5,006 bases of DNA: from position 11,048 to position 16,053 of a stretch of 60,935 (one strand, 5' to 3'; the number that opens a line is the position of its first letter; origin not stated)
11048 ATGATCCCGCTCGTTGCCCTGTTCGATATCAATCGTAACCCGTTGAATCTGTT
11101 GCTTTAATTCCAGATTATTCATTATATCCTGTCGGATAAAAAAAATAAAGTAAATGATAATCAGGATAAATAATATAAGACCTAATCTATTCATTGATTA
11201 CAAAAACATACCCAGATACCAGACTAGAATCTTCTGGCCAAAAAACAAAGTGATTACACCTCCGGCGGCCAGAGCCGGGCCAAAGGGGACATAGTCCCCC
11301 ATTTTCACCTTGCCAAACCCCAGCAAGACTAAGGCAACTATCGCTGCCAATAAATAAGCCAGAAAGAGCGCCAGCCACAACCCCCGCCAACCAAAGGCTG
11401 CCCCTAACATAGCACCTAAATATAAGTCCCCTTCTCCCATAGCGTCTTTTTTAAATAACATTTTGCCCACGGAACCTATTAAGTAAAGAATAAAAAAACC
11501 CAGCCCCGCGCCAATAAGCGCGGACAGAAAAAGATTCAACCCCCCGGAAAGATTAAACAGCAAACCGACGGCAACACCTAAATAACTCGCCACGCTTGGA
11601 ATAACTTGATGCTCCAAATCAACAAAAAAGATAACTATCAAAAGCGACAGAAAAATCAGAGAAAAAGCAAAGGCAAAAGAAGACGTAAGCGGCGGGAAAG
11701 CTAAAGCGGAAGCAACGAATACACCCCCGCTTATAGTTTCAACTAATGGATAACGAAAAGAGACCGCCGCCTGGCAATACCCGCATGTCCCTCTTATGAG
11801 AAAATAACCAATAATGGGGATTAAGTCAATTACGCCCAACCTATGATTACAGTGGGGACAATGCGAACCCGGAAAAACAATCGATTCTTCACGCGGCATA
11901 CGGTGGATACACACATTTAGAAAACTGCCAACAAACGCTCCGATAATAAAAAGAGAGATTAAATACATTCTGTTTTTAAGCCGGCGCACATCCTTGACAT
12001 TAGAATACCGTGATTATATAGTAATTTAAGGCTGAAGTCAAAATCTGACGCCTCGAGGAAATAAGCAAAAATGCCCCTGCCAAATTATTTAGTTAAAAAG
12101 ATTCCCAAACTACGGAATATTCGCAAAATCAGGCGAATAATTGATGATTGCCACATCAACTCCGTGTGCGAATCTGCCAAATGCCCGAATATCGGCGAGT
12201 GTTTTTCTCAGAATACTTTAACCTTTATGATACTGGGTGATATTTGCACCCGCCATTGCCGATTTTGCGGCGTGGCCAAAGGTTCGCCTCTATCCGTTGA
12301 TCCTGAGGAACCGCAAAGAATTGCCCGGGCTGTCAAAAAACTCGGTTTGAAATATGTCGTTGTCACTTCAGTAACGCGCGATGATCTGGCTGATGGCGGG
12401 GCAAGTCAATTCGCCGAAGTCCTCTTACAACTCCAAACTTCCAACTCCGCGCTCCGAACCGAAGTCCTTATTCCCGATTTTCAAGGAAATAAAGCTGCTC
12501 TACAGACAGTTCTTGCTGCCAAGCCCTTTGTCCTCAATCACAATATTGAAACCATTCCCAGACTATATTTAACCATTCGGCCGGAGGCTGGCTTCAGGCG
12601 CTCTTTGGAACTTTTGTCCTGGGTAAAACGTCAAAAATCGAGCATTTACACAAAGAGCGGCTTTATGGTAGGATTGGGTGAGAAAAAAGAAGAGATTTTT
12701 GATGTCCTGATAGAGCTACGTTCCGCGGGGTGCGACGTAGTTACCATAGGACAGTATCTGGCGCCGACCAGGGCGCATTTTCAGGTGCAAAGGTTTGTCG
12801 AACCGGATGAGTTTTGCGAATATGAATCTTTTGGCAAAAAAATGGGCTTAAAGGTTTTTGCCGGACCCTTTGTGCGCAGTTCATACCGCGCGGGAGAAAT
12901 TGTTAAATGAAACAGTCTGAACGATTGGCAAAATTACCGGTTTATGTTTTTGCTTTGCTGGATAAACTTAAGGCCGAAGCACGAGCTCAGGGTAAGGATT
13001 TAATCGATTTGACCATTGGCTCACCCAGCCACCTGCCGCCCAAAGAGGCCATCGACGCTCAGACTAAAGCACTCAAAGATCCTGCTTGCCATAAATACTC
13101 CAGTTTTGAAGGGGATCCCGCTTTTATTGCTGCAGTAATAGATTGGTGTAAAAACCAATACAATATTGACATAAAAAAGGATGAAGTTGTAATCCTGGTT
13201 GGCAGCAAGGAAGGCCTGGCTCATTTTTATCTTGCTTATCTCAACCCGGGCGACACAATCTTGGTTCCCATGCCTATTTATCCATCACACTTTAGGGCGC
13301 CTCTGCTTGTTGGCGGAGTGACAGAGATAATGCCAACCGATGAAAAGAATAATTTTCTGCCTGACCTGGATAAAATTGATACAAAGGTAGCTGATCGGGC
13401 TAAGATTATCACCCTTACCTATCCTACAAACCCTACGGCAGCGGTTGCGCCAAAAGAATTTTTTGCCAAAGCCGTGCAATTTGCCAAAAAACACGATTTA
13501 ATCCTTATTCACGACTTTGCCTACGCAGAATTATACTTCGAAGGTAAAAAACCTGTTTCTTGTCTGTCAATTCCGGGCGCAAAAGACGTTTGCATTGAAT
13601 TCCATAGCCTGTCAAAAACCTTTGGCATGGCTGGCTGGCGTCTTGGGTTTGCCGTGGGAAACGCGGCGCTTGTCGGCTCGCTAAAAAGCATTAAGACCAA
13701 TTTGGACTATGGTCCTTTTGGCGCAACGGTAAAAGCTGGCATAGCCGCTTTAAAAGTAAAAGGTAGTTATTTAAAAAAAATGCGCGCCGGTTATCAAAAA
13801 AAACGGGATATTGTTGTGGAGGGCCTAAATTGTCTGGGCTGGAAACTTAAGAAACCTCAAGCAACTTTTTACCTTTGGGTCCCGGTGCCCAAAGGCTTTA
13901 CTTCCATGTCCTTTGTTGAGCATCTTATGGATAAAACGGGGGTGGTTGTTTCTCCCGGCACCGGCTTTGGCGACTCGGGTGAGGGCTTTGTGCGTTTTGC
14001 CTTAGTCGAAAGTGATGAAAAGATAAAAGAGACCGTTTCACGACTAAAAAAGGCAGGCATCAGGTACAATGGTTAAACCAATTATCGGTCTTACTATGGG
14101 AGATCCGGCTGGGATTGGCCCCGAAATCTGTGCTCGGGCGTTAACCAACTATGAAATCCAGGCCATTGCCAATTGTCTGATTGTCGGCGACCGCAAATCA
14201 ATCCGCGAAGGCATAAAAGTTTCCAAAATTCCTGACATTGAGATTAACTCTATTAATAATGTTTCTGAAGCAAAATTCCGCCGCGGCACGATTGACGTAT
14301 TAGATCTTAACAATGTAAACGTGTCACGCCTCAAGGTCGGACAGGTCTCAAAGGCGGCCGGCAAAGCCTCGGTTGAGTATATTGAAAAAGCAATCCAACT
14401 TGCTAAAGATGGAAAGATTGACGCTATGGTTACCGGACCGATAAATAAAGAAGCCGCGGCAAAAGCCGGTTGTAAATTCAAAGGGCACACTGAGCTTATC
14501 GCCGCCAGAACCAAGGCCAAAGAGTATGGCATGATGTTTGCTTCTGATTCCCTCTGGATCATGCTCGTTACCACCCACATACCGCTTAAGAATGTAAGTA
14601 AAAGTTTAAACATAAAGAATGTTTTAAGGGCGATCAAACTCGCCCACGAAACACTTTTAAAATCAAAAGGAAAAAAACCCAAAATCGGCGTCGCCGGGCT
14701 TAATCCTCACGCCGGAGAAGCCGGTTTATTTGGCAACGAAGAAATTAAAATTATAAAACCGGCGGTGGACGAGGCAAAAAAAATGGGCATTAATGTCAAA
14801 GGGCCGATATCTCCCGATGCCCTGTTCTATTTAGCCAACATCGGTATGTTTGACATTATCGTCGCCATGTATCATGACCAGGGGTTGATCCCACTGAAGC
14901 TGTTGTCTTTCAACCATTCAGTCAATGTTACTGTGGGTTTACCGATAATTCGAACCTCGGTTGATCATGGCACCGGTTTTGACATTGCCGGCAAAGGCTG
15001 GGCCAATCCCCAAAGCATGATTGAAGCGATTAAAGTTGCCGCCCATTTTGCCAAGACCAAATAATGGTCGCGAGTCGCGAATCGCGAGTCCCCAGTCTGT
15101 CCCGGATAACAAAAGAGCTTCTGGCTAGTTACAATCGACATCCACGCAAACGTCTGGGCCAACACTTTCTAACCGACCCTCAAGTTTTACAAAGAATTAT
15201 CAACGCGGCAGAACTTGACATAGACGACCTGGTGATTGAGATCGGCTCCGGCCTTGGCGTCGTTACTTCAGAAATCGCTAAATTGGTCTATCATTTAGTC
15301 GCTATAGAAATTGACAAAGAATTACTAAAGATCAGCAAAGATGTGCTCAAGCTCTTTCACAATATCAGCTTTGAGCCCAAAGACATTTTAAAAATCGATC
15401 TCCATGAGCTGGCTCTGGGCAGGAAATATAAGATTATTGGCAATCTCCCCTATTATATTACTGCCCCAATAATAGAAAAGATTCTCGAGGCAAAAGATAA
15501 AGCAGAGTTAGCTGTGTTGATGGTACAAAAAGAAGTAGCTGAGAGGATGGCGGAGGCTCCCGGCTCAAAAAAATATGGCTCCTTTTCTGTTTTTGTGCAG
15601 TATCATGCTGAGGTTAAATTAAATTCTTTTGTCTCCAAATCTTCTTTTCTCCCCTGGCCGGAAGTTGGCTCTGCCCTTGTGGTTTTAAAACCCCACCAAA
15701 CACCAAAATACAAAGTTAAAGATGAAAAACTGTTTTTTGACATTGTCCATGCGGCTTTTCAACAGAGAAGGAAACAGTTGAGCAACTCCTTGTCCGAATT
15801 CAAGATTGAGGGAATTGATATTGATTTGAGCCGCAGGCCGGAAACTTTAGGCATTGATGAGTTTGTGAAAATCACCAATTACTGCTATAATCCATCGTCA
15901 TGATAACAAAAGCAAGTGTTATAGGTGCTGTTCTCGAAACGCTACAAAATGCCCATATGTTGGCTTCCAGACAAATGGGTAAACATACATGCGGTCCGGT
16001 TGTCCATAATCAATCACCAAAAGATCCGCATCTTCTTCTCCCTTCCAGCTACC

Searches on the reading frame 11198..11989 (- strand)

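Call 74: search_protein_families(library=pfam, proteins=[window:11198-11989:-], max_evalue=0.0001)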
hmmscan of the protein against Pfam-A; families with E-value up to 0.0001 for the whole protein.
window:11198-11989:- (263 aa): 2 families
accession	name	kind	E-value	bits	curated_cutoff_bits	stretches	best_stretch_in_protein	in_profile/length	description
PF06750.18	A24_N_bact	-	2.8e-33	114.3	23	1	15-98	1-84/84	Bacterial Peptidase A24 N-terminal domain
PF01478.23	Peptidase_A24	-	8.1e-17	62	26.5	1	111-220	1-104/104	Type IV leader peptidase family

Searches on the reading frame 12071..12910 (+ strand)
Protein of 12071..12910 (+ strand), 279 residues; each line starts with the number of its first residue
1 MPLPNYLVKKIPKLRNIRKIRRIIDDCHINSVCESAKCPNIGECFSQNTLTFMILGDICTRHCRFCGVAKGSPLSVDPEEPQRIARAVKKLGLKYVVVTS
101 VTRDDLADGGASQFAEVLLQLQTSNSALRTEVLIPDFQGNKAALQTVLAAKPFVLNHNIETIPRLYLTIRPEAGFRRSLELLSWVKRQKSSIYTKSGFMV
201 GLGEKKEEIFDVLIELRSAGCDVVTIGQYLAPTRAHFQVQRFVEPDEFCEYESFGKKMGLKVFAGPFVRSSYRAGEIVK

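Call 74: search_protein_families(library=pfam, proteins=[window:12071-12910:+], max_evalue=0.0001)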
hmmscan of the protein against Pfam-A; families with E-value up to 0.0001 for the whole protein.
window:12071-12910:+ (279 aa): 1 family
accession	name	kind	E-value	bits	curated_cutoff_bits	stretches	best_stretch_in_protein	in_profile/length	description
PF04055.27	Radical_SAM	-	1.2e-17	65.1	29.5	1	53-212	1-162/166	Radical SAM superfamily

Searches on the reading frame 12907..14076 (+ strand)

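Call 74: search_protein_families(library=pfam, proteins=[window:12907-14076:+], max_evalue=0.0001)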
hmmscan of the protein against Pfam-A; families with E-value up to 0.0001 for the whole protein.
window:12907-14076:+ (389 aa): 1 family
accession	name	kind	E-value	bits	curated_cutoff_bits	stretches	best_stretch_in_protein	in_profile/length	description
PF00155.27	Aminotran_1_2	-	3.8e-65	220.9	19.7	1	30-380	1-361/361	Aminotransferase class I and II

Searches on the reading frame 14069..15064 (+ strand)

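Call 75: search_protein_families(library=pfam, proteins=[window:14069-15064:+], max_evalue=0.0001)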
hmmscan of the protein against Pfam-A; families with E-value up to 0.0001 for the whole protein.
window:14069-15064:+ (331 aa): 1 family
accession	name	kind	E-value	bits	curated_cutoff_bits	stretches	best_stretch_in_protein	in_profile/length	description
PF04166.17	PdxA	-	6.5e-112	374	27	1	34-324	3-286/286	Pyridoxal phosphate biosynthetic protein PdxA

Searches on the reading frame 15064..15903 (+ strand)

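Call 75: search_protein_families(library=pfam, proteins=[window:15064-15903:+], max_evalue=0.0001)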
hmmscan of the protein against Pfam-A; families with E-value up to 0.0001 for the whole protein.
window:15064-15903:+ (279 aa): 1 family
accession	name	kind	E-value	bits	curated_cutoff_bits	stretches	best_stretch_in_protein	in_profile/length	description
PF00398.26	RrnaAD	-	5.2e-61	206.5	24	1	28-245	5-225/263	Ribosomal RNA adenine dimethylase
